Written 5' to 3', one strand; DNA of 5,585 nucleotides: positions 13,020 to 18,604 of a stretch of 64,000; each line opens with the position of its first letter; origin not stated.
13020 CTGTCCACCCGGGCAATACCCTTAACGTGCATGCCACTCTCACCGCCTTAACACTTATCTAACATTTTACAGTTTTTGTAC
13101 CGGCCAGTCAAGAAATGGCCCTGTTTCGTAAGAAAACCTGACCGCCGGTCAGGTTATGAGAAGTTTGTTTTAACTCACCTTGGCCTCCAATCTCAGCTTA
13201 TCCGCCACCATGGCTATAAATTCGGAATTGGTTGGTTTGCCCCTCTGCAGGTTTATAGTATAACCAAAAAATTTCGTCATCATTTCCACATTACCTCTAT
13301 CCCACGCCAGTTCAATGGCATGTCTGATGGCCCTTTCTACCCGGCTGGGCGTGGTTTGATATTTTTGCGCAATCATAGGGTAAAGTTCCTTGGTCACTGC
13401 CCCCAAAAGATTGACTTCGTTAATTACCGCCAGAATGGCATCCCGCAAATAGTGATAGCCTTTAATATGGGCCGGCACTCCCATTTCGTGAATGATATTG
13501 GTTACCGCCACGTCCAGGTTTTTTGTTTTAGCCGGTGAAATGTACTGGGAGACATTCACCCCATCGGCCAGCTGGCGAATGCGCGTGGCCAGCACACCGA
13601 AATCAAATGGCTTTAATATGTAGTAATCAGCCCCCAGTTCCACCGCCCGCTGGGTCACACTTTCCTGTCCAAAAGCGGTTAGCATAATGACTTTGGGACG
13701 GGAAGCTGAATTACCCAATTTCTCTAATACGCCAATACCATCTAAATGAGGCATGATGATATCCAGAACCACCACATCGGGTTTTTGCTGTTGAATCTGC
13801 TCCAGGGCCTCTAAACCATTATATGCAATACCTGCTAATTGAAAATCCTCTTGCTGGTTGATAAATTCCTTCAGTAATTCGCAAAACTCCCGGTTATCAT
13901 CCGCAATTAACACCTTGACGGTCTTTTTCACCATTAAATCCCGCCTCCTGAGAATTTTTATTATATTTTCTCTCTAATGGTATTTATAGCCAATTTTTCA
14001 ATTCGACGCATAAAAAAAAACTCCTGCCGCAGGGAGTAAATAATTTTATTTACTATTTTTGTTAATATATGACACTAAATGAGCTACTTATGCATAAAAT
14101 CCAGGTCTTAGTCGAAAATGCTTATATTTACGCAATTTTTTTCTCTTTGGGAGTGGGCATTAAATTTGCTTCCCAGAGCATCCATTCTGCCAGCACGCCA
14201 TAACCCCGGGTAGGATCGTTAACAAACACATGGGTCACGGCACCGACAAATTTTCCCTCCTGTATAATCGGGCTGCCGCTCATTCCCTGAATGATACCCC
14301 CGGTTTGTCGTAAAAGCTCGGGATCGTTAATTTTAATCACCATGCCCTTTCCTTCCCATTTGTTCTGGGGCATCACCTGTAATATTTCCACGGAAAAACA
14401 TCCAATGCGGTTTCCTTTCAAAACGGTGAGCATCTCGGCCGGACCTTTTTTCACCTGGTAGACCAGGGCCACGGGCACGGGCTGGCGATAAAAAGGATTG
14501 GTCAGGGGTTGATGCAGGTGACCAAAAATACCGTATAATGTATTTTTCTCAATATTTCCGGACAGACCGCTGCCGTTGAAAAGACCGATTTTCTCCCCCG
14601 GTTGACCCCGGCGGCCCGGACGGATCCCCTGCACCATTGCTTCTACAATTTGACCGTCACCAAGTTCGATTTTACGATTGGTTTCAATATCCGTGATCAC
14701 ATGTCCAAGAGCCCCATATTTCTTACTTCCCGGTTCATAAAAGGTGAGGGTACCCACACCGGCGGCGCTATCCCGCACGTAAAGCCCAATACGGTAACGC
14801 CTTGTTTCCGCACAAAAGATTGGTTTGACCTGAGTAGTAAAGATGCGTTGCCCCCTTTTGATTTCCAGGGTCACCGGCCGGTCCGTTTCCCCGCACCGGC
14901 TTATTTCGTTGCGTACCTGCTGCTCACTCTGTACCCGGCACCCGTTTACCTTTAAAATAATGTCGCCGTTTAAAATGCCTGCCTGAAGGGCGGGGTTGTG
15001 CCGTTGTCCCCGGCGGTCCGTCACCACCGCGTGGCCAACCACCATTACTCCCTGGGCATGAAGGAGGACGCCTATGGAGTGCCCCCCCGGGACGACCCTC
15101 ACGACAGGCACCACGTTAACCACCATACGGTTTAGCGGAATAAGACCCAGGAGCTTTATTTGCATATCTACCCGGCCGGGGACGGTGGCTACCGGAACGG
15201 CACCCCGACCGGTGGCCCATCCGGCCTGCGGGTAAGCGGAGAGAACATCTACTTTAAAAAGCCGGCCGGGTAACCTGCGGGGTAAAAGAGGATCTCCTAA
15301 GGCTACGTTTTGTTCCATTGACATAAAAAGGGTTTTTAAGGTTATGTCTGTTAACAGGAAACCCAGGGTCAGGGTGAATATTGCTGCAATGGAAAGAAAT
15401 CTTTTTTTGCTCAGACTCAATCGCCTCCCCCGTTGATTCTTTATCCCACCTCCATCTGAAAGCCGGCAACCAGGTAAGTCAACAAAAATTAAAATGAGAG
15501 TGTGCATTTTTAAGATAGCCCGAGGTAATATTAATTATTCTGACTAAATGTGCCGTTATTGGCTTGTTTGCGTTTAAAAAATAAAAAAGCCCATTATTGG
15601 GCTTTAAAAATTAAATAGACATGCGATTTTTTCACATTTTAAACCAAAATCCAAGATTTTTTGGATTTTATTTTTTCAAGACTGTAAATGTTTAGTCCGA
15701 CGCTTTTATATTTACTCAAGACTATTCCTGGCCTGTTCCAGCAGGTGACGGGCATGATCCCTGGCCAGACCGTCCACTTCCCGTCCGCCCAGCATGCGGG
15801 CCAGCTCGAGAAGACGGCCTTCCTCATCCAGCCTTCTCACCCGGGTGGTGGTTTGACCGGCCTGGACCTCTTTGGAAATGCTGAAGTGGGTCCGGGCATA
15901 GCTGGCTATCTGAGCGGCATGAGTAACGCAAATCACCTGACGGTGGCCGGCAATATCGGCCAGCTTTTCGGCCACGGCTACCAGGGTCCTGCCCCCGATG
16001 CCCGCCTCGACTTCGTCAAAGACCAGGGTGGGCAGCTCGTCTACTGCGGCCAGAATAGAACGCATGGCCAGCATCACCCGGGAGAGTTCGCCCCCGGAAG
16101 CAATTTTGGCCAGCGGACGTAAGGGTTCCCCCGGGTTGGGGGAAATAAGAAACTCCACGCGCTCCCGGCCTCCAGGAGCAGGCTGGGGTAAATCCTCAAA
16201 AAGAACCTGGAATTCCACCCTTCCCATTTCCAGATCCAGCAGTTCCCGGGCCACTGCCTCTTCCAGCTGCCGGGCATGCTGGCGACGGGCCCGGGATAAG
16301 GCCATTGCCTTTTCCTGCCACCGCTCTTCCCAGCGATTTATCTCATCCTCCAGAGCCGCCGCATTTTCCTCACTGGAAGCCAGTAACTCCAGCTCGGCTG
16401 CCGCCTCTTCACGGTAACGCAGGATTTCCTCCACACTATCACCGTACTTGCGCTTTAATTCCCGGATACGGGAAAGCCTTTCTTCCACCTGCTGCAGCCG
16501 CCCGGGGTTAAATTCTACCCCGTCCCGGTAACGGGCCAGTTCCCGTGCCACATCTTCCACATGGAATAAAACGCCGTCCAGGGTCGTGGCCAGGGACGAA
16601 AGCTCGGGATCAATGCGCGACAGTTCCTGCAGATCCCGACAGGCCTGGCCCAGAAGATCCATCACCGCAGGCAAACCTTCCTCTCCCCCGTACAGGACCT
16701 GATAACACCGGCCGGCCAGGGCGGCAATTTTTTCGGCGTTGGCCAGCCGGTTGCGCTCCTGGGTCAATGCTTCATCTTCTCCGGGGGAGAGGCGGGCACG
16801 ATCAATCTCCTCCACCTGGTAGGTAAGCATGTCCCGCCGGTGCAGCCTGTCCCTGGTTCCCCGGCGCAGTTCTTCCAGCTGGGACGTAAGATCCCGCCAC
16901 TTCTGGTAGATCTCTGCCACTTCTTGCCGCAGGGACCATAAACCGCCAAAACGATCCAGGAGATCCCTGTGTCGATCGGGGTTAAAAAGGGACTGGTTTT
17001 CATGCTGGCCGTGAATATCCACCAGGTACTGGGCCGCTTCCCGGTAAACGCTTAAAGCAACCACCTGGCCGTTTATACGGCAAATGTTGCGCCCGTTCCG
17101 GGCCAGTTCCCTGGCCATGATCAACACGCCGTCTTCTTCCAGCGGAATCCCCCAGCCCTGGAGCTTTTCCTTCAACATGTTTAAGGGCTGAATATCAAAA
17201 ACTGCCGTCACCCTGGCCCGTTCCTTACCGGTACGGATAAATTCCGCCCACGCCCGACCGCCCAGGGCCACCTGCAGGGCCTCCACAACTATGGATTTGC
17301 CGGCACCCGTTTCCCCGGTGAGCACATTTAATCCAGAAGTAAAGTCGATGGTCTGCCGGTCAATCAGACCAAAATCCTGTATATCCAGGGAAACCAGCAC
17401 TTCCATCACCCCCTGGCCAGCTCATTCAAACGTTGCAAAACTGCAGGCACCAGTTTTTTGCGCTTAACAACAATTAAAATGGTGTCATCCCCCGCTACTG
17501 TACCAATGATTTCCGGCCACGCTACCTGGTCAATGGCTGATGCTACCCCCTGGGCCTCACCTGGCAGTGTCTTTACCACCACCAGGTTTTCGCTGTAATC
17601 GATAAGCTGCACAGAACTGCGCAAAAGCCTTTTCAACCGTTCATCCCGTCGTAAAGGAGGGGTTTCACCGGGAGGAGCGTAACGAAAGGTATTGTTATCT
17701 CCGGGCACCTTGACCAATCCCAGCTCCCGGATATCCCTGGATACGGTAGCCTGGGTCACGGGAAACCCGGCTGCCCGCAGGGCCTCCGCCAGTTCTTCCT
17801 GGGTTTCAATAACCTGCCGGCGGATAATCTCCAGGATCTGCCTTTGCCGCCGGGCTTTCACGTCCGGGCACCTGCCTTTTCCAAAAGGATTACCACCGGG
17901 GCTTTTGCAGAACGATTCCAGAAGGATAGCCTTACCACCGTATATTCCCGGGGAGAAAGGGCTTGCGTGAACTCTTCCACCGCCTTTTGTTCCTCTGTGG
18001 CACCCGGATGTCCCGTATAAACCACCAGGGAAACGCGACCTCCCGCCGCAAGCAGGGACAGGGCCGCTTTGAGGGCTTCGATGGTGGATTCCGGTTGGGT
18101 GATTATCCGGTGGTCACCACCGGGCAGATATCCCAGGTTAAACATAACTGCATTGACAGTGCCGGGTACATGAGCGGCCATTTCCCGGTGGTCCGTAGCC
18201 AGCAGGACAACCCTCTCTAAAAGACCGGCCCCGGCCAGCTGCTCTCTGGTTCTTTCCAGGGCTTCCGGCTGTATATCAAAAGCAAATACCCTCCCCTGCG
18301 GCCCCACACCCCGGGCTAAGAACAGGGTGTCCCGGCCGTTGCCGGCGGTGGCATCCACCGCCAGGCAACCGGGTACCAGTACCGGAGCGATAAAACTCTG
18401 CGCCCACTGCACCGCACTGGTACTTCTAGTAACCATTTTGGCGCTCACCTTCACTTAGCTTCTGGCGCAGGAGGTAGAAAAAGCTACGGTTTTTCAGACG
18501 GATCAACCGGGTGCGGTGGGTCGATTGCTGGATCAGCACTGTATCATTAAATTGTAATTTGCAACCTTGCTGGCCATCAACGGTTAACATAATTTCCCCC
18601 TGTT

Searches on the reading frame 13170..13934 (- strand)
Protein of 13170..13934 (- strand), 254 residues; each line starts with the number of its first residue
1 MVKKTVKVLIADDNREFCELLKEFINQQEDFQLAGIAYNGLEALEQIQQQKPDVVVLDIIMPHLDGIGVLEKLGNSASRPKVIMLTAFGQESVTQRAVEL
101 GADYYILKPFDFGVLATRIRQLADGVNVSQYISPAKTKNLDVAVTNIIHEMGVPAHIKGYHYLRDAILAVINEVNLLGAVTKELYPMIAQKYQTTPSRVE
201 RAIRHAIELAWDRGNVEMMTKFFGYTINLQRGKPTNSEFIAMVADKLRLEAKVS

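Call 60: search_protein_families(library=pfam, proteins=[window:13170-13934:-], max_evalue=0.00001)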
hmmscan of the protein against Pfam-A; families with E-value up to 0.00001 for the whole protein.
window:13170-13934:- (254 aa): 2 families
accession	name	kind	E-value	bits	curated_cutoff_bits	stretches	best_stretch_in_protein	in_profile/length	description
PF08769.17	Spo0A_C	-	5.2e-45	152.2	25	1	144-247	1-104/104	Sporulation initiation factor Spo0A C terminal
PF00072.30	Response_reg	-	5.6e-29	101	30.2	1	8-119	1-110/111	Response regulator receiver domain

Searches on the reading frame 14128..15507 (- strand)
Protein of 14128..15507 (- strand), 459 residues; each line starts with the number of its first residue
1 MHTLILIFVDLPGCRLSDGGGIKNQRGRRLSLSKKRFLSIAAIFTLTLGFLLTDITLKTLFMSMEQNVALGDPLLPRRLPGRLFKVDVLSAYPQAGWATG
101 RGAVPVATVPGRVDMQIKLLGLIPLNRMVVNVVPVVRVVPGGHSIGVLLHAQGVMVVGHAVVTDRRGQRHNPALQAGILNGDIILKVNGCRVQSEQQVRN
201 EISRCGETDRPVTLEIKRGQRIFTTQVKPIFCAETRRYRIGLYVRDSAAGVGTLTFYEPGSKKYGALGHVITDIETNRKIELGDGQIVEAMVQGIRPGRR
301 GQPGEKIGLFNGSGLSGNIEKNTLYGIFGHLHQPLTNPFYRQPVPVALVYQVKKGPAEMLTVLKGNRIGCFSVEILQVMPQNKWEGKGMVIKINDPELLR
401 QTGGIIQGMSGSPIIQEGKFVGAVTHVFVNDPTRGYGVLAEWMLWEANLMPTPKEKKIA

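Call 60: search_protein_families(library=pfam, proteins=[window:14128-15507:-], max_evalue=0.00001)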
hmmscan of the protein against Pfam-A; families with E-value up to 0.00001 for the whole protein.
window:14128-15507:- (459 aa): 3 families
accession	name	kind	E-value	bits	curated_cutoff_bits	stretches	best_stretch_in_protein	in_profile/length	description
PF05580.18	Peptidase_S55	-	1.2e-81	274.2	25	1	237-444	2-210/210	SpoIVB peptidase S55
PF13180.12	PDZ_2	-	5.4e-09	36.7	27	1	169-228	21-79/80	PDZ domain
PF17820.7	PDZ_6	-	1.3e-07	31.7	27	1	170-218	8-54/54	PDZ domain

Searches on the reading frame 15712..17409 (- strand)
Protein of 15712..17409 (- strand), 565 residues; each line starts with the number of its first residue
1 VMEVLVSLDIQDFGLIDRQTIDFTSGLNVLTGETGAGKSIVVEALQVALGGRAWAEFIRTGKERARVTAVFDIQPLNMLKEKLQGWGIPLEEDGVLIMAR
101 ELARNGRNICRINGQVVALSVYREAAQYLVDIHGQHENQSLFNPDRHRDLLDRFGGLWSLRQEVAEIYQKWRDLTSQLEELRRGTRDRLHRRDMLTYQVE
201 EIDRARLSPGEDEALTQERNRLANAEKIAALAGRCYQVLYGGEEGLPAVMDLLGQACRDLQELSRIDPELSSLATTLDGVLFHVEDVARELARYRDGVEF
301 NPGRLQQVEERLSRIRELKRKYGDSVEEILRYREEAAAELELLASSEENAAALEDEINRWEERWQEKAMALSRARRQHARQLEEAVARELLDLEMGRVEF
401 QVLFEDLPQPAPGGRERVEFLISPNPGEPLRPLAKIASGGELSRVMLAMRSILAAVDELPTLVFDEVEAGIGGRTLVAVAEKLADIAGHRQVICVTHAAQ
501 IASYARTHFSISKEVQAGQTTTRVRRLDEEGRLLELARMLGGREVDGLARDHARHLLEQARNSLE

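Call 6: search_protein_families(library=pfam, proteins=[window:15712-17409:-])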
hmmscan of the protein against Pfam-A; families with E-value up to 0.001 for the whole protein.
window:15712-17409:- (565 aa): 6 families
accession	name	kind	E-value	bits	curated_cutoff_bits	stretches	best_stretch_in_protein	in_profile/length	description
PF02463.25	SMC_N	-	6.6e-16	58.8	40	1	5-514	2-214/220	RecF/RecN/SMC N terminal domain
PF13476.12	AAA_23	-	7.4e-12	46.7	27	1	7-53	1-47/201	AAA domain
PF13555.12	AAA_29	-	1.4e-05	25.2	27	1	7-57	3-54/61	P-loop containing region of AAA domain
PF13304.12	AAA_21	-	0.00012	22.6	27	0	27-49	1-23/304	AAA domain, putative AbiEii toxin, Type IV TA system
PF13094.11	CENP-Q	-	0.0002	22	28.5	1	309-459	25-150/162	CENP-Q, a CENPA-CAD centromere complex subunit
PF13175.12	AAA_15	-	0.00098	19.3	32.1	0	5-47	3-45/374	AAA ATPase domain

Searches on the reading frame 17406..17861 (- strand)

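Call 6: search_protein_families(library=pfam, proteins=[window:17406-17861:-])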
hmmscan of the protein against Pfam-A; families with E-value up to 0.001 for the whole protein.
window:17406-17861:- (151 aa): 3 families
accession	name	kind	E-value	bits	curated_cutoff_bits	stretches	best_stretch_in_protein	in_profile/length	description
PF02863.23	Arg_repressor_C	-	3.4e-26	91.3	25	1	80-146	1-67/68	Arginine repressor, C-terminal domain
PF01316.27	Arg_repressor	-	1.5e-23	82.7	27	1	2-66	3-67/70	Arginine repressor, DNA binding domain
PF01498.24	HTH_Tnp_Tc3_2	-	0.00058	20.5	31.5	0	6-50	1-45/72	Transposase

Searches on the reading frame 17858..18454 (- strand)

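Call 6: search_protein_families(library=pfam, proteins=[window:17858-18454:-])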
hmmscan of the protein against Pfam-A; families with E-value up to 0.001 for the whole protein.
window:17858-18454:- (198 aa): 5 families
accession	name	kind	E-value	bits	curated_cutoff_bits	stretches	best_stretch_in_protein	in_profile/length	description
PF06962.18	rRNA_methylase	-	1.1e-48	165.1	22.7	1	56-191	1-136/137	Putative rRNA methylase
PF13649.12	Methyltransf_25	-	6.5e-08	33.6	27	1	33-111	2-78/97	Methyltransferase domain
PF13847.12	Methyltransf_31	-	6.8e-08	32.7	27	1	29-141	4-107/145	Methyltransferase domain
PF08704.16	GCD14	-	0.00011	22.4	26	1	26-106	38-120/247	tRNA methyltransferase complex GCD14 subunit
PF08242.18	Methyltransf_12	-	0.00049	21.2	30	0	34-139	2-96/98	Methyltransferase domain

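Call 7: search_protein_families(library=ncbifam, proteins=[window:17858-18454:-])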
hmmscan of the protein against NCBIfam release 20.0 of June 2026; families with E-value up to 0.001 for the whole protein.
window:17858-18454:- (198 aa): 9 families
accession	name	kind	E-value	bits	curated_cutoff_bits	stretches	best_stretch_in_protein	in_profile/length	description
NF053511.1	tRNA_U34_MnmM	equivalog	1.4e-64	217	135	1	13-193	2-182/183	tRNA 5-(aminomethyl)-2-thiouridylate-methyltransferase MnmM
NF041537.1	ArsM_AhpD_UU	exception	2.2e-07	30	510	1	25-141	73-178/345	arsenite methyltransferase/AhpD domain selenoprotein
NF047649.1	MTase_UXPK_star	exception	1.4e-06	27.5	460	1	25-80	74-129/283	methyltransferase/UXPK-star double selenoprotein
NF001556.0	PRK00377.1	equivalog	2.3e-05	24.3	238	1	28-119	40-126/198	cobalt-precorrin-6Y C(15)-methyltransferase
TIGR04364.1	methyltran_FxLD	equivalog_domain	4.6e-05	22.6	320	1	28-91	82-143/394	methyltransferase, FxLD system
NF008823.0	PRK11873.1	subfamily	0.00013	21.5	263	1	26-77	75-126/272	arsenite methyltransferase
NF001240.0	PRK00216.1-1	equivalog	0.00019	20.6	378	1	28-153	63-177/251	bifunctional demethylmenaquinone methyltransferase/2-methoxy-6-polyprenyl-1,4-benzoquinol methylase UbiE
NF041536.1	ArsM_DUF2284_UU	exception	0.00019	19.9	575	1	31-86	79-133/459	arsenite methyltransferase/DUF2284 domain selenoprotein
NF052510.1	methyltran_MpqE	exception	0.00038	19.9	335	1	29-94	47-112/234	methyl-plastoquinone biosynthesis methyltransferase MpqE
